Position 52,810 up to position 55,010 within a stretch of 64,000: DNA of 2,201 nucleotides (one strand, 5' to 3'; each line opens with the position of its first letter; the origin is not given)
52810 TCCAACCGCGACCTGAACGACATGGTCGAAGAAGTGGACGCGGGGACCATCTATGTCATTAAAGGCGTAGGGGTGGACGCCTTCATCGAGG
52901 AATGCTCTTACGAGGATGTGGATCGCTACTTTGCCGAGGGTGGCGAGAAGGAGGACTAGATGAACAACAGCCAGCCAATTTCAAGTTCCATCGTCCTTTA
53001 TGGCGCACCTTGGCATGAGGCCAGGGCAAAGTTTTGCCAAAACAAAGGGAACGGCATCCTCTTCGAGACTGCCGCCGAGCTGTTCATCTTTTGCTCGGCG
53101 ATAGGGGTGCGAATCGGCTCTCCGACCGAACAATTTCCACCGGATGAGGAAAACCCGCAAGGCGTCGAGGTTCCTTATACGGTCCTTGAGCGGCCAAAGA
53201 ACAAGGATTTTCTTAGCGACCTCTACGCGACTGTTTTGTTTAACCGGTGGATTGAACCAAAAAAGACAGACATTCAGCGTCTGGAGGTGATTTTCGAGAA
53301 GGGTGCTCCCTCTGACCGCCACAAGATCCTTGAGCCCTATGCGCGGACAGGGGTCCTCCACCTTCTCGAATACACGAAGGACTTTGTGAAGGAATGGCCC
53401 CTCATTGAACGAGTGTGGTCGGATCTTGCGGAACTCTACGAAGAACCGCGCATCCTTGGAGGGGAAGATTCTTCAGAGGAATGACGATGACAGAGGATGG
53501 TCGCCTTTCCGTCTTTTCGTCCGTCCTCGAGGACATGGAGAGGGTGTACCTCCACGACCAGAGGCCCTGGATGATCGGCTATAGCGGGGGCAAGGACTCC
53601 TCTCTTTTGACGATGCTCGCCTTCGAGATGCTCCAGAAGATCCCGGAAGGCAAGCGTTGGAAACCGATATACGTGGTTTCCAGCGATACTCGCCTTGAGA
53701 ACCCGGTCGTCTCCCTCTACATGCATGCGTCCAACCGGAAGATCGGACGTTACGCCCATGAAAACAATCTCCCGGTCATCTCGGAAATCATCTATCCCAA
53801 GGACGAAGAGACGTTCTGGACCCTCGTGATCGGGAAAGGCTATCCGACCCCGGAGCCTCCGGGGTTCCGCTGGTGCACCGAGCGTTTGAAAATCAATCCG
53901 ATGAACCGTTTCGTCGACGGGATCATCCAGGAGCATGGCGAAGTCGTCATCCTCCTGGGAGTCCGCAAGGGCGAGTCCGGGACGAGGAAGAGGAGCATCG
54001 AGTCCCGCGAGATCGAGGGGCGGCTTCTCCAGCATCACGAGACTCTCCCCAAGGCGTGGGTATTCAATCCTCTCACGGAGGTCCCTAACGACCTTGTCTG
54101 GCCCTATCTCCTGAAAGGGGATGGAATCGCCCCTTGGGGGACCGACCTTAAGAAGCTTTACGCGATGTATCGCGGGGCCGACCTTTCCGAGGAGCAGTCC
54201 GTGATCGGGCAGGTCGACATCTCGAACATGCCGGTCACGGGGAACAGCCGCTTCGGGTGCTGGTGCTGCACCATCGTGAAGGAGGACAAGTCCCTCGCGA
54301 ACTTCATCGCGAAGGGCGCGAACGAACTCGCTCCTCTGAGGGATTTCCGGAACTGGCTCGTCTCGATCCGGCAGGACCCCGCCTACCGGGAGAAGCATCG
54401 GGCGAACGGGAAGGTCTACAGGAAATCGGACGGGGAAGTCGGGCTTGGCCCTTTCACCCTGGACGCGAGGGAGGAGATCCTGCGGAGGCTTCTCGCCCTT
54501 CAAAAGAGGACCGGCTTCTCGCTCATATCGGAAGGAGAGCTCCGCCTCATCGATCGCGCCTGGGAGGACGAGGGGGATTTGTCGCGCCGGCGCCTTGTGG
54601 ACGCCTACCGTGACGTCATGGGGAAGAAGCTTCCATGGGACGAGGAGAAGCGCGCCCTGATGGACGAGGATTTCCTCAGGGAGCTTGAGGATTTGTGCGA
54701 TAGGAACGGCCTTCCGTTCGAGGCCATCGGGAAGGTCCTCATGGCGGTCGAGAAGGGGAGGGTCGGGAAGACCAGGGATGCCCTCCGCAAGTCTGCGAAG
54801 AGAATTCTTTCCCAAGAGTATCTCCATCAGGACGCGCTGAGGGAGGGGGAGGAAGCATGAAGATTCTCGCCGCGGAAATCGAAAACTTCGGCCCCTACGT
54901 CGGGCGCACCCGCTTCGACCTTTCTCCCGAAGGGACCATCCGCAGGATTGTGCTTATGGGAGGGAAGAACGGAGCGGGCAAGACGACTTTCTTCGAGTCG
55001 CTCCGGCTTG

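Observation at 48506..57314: Seven-gene co-directional operon: PLD-nuclease/helicase fusion, SMC-like ATPase and two small proteins, followed by dndC, dndD and dndE — candidate new phosphorothioate-linked defence system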

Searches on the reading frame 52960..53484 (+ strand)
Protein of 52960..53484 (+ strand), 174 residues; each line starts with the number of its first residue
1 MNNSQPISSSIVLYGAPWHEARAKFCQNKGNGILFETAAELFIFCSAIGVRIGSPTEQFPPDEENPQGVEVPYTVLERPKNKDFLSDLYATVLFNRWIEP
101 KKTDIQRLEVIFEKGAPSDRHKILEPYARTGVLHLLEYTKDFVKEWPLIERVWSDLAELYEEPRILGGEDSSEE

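Call 4: search_protein_families(library=pfam, proteins=[window:52960-53484:+], max_evalue=0.01)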
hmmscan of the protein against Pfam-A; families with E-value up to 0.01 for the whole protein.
window:52960-53484:+ (174 aa): 0 families

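Call 5: search_protein_families(library=padloc, proteins=[window:52960-53484:+], max_evalue=0.01)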
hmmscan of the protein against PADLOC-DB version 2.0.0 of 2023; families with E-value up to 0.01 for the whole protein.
window:52960-53484:+ (174 aa): 0 families

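Call 6: search_protein_families(library=ncbifam, proteins=[window:52960-53484:+], max_evalue=0.01)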
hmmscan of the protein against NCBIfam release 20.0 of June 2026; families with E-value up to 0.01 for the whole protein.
window:52960-53484:+ (174 aa): 0 families

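Call 13: search_solved_structures(query=window:52960-53484:+, max_evalue=10)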
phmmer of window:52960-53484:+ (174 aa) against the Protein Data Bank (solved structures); distinct sequences matched with E-value up to 10: 0.

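Call 15: find_homologous_proteins(query=window:52960-53484:+, max_evalue=0.01)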
Query window:52960-53484:+ (174 aa): 3 proteins with E <= 0.01 among 21 candidates.
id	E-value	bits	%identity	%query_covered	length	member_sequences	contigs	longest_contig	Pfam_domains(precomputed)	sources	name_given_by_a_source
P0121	4.7e-114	396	100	100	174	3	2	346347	-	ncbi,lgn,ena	-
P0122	9.0e-83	294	72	100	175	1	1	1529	-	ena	-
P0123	3.0e-57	211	57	100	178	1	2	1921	-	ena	-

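Call 30: search_protein_representatives(alignment_id=A1)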
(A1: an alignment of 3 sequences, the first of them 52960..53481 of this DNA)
Query: 3 sequences, 175 profile positions. Proteins with E-value up to 0.001 (for the whole library): 7; up to 1e-10: 2; up to 1e-30: 2. The best 7 are listed.
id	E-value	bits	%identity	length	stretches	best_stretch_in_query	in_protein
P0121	1.4e-101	353.9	-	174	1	1-174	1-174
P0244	3.6e-42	160.4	-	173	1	5-164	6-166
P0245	3.1e-09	53.1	-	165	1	6-161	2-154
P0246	8.2e-06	42.0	-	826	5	73-117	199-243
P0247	2.9e-05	40.2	-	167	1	3-138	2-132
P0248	7.1e-05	38.9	-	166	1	7-163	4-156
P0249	8.0e-05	38.8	-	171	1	7-143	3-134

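Call 31: predict_structure(alignment_id=A1)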
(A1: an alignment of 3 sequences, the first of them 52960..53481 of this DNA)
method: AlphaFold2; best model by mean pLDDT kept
length: 174 residues; sequences in the alignment: 3
mean_pLDDT: 46.7   pTM: 0.31
mean pLDDT of the five models: 46.7, 43.0, 41.3, 38.7, 36.6
residues with pLDDT >= 90: 0; 70-90: 0; 50-70: 61; < 50: 113
segments of 3 or more residues with pLDDT < 50: 1-4, 19-37, 47-50, 56-58, 74-100, 102-106, 108-113, 115-128, 142-152, 167-174
pLDDT, mean of each block of 10 residues (from residue 1): 47 52 40 46 50 51 53 47 38 38 48 44 44 52 46 52 48 34
secondary structure, 60 per line:
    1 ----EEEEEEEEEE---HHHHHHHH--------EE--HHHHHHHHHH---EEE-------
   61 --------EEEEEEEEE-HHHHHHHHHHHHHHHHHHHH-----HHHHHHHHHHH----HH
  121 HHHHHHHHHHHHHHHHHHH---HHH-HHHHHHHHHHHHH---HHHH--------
elements in order: E5-14 H18-25 H38-47 E51-53 E69-77 H79-98 H104-114 H119-139 H147-159 H163-166

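Call 38: search_protein_families(library=pfam, alignment_id=A3, max_evalue=1)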
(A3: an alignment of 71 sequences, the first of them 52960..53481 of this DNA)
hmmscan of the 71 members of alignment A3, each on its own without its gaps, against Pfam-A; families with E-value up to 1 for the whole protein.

A. member 1, window:52960-53481:+ (174 aa): 0 families

B. families by the number of members that match (of 71 scanned): 48 families (the first 25 are shown)
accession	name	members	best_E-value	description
PF05685.18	Uma2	4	4.6e-33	Putative restriction endonuclease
PF12010.13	DUF3502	1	0.0056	Domain of unknown function (DUF3502)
PF13936.12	HTH_38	1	0.007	Helix-turn-helix domain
PF22979.2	HTH_69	1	0.015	Winged helix-turn-helix domain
PF08730.15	Rad33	1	0.015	Rad33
PF22009.2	YLDV-IL18BP-like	1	0.018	Yaba-Like Disease Virus IL18BP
PF09693.15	Phage_XkdX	1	0.02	Phage uncharacterised protein (Phage_XkdX)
PF03936.21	Terpene_synth_C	1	0.021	Terpene synthase family, metal binding domain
PF18777.7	CRM1_repeat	1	0.022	Chromosome region maintenance or exportin repeat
PF07579.16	DUF1548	1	0.023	Domain of Unknown Function (DUF1548)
PF05435.16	Phi-29_GP3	1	0.023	Phi-29 DNA terminal protein GP3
PF15460.11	SAS4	1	0.023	Something about silencing, SAS, complex subunit 4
PF03036.21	Perilipin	1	0.025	Perilipin family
PF08393.18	DHC_N2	1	0.032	Dynein heavy chain, N-terminal region 2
PF01698.23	SAM_LFY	1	0.036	Floricaula / Leafy protein SAM domain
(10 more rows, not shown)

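Call 39: search_protein_families(library=padloc, alignment_id=A3, max_evalue=0.01)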
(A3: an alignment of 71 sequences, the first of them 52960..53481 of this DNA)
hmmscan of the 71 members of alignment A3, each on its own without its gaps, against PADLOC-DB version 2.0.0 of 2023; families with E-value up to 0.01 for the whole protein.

A. member 1, window:52960-53481:+ (174 aa): 0 families

B. families by the number of members that match (of 71 scanned): 6 families
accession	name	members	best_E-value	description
PDLC04833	PDC-S03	4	1e-16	-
PDLC04832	PDC-S03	4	6.8e-15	-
PDLC04835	PDC-S03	3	1e-08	-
PDLC02758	PbeD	3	1.9e-05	PbeD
PDLC04943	PDC-S17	2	2.4e-18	-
PDLC04834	PDC-S03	2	9e-09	-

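Call 40: search_solved_structures(query=A3, max_evalue=10)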
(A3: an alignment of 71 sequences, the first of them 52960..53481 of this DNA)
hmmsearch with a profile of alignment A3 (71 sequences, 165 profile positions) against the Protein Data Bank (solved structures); distinct sequences matched with E-value up to 10: 3.
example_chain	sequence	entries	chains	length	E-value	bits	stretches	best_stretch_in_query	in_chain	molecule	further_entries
8g8i_A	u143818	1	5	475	0.99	13.1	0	118-147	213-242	C3HR3_9r_shift4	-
1mw7_A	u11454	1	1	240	1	13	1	101-146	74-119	HYPOTHETICAL PROTEIN HP0162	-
9pwb_B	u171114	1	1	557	1.6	12.5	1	89-131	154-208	AP-2 complex subunit beta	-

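Call 44: list_cluster_members(proteins=[P0121, P0124, P0002, P0004])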
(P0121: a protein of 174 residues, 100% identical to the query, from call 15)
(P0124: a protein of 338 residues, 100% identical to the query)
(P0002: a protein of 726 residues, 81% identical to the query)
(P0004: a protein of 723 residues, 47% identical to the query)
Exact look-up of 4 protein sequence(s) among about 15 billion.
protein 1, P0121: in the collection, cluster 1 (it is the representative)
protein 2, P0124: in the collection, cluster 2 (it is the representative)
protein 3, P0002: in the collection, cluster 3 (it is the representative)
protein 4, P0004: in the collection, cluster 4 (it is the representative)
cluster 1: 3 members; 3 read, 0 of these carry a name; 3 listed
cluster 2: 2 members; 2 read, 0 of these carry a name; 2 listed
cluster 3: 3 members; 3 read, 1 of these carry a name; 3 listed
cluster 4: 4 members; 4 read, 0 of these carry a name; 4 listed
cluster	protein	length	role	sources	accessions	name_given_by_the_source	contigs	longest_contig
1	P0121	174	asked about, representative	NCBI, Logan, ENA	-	-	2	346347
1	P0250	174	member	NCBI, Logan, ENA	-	-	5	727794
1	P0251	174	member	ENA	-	-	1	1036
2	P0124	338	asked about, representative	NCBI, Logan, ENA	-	-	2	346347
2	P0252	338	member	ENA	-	-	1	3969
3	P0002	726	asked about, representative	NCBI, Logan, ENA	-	-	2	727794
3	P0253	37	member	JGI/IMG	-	hypothetical protein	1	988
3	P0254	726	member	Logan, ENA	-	-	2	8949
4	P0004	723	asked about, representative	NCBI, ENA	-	-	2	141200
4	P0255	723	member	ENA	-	-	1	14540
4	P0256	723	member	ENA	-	-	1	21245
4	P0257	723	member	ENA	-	-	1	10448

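Call 45: find_encoding_contigs(protein=P0121, flank=10000, max_places=2)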
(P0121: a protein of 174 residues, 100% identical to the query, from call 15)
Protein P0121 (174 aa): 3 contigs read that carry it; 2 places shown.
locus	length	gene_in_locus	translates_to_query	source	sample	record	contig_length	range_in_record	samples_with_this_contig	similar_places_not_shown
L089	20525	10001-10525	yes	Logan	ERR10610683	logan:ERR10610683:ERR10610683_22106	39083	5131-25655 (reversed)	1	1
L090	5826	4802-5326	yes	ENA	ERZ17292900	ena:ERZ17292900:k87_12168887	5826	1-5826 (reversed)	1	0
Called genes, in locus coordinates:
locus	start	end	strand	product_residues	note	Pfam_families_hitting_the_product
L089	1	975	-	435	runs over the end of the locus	PF13173:AAA_14, PF13635:DUF4143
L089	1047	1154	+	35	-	-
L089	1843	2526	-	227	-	-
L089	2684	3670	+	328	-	PF04229:GrpB, PF00583:Acetyltransf_1, PF13673:Acetyltransf_10, PF13508:Acetyltransf_7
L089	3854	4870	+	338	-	PF13395:HNH_4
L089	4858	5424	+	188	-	PF13489:Methyltransf_23, PF13847:Methyltransf_31 (weak), PF08241:Methyltransf_11, PF08242:Methyltransf_12, PF13649:Methyltransf_25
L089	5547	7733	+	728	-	PF00176:SNF2-rel_dom (weak), PF00270:DEAD, PF04851:ResIII, PF00271:Helicase_C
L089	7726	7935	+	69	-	-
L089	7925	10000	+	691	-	PF13175:AAA_15 (faint), PF13476:AAA_23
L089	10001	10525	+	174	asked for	-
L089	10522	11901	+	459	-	PF01507:PAPS_reduct (weak)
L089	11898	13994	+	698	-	PF13175:AAA_15 (weak), PF13476:AAA_23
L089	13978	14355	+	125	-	PF08870:DndE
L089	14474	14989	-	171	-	PF02040:ArsB, PF03600:CitMHS (weak)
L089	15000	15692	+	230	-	PF01790:LGT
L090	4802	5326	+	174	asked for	-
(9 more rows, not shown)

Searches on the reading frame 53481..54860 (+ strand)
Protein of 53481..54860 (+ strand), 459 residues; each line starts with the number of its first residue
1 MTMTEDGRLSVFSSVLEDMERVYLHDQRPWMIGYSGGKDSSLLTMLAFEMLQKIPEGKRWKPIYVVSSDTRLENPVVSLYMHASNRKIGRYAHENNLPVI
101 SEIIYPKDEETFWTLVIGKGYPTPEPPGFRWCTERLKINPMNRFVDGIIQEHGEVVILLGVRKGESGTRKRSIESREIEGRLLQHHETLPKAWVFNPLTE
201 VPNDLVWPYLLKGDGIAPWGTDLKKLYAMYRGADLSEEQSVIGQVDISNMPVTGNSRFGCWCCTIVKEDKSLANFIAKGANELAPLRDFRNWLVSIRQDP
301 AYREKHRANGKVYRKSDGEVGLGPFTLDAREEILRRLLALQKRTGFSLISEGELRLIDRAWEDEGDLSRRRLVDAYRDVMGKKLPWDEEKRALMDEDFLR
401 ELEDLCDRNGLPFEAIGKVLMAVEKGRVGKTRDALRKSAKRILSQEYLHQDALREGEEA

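Call 4: search_protein_families(library=pfam, proteins=[window:53481-54860:+], max_evalue=0.01)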
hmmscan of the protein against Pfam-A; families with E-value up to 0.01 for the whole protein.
window:53481-54860:+ (459 aa): 1 family
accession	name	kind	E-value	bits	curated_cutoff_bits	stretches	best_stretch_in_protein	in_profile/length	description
PF01507.26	PAPS_reduct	-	1.1e-06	29.2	22.5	1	31-212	3-151/175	Phosphoadenosine phosphosulfate reductase domain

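Call 5: search_protein_families(library=padloc, proteins=[window:53481-54860:+], max_evalue=0.01)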
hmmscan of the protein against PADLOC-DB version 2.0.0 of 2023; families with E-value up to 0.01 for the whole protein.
window:53481-54860:+ (459 aa): 7 families
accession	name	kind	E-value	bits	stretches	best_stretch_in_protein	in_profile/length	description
PDLC02662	DndC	-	4.1e-123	409.9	1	12-455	11-464/481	DndC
PDLC02661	DndC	-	1.6e-118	394.6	1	13-455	8-463/468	DndC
PDLC02659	DndC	-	3.1e-70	235.5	2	12-209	13-209/586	DndC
PDLC02660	DndC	-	3.1e-70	235.5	2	12-209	13-209/586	DndC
PDLC03333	MTase_II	-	4.4e-65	218.3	1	16-395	31-434/544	Type II methyltransferase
PDLC02782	SspD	-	8.2e-11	40.1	1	31-172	3-125/277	SspD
PDLC02510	BrxP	-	7.1e-06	22.5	1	22-171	127-259/779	BrxP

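Call 6: search_protein_families(library=ncbifam, proteins=[window:53481-54860:+], max_evalue=0.01)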
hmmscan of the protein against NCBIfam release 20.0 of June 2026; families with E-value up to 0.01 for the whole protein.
window:53481-54860:+ (459 aa): 7 families
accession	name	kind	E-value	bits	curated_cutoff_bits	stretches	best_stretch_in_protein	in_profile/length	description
NF005316.0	PRK06850.1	equivalog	5.1e-134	447.8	536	1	12-452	14-463/505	hypothetical protein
TIGR03183.1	DNA_S_dndC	equivalog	5.2e-112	375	290.4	1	17-444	3-445/447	DNA phosphorothioation system sulfurtransferase DndC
NF006327.0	PRK08557.1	equivalog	4.7e-08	32.2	366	1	16-171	170-300/415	hypothetical protein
NF006351.0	PRK08576.1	equivalog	2.8e-05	22.9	290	1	29-171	236-348/436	hypothetical protein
NF010366.0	PRK13795.1-1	equivalog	3.4e-05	22.2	745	1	26-171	265-389/667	hypothetical protein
NF010367.0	PRK13795.1-2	equivalog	0.00059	18.4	456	1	28-172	243-362/584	hypothetical protein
NF010368.0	PRK13795.1-3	equivalog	0.0011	17.4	588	1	22-172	242-367/635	hypothetical protein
